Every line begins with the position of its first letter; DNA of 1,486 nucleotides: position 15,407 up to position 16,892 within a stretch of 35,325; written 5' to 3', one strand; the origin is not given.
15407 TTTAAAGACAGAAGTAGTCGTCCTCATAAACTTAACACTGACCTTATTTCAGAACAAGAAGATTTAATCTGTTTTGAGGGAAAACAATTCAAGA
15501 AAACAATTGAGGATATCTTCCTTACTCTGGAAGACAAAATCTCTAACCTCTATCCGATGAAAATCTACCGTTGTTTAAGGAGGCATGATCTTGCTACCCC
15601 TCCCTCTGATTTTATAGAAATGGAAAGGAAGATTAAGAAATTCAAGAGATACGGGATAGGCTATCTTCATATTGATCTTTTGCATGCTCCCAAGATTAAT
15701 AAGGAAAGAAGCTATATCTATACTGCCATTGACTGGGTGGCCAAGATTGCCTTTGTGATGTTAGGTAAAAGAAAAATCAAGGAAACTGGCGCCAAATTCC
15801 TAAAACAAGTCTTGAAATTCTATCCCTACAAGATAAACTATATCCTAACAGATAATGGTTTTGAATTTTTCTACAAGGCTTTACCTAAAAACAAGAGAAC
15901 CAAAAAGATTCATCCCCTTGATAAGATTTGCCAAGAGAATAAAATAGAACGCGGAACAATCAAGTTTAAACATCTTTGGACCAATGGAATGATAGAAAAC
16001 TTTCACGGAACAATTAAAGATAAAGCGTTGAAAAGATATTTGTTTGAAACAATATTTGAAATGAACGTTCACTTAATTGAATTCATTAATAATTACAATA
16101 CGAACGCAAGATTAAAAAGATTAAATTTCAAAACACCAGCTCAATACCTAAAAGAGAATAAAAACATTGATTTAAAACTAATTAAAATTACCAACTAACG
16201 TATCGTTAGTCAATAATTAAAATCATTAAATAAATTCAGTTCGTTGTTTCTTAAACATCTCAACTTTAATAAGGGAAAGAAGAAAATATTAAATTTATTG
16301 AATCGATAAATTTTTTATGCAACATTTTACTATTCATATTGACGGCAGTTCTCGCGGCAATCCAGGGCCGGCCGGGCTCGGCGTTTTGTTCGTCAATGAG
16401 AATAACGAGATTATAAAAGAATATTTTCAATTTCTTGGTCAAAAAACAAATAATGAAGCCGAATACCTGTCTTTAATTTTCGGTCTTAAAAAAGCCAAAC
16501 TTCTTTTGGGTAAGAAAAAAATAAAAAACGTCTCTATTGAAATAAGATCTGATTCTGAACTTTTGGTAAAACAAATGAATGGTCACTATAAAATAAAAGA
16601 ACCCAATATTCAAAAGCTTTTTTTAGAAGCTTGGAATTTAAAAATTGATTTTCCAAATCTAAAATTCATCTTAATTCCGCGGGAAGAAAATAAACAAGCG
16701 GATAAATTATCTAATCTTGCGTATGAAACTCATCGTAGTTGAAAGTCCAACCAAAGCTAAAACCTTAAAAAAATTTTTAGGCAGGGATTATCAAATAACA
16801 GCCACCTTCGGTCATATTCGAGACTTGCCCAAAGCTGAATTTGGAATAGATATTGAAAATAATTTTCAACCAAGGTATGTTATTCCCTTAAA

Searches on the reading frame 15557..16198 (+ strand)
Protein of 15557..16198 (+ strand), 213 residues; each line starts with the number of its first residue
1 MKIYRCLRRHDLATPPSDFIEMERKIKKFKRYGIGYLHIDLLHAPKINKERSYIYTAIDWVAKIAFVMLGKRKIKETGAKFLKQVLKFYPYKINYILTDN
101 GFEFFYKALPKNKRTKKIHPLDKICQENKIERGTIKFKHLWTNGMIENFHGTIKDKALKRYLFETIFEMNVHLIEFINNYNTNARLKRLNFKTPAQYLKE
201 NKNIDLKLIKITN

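Call 49: search_protein_families(library=pfam, proteins=[window:15557-16198:+], max_evalue=0.01)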
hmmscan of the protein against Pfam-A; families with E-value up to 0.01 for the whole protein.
window:15557-16198:+ (213 aa): 4 families
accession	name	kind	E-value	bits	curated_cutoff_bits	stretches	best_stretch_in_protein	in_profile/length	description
PF13683.12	rve_3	-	5.4e-08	32.9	26.5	1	135-194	8-67/67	Integrase core domain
PF00665.32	rve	-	3e-06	27.8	32.6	1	36-129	7-91/102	Integrase core domain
PF13610.12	DDE_Tnp_IS240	-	8.5e-06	26.4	27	1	46-140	12-109/139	DDE domain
PF13333.12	rve_2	-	3.5e-05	24.3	22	1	147-197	1-51/56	Integrase core domain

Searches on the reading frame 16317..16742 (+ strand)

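Call 49: search_protein_families(library=pfam, proteins=[window:16317-16742:+], max_evalue=0.01)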
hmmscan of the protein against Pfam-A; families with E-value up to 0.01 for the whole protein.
window:16317-16742:+ (141 aa): 2 families
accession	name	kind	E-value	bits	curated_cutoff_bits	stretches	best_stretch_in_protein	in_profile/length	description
PF13456.12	RVT_3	-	3.3e-19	69.4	21.6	1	8-134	2-122/123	Reverse transcriptase-like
PF00075.30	RNase_H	-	9.3e-10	39.3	25.8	1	3-90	3-80/141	RNase H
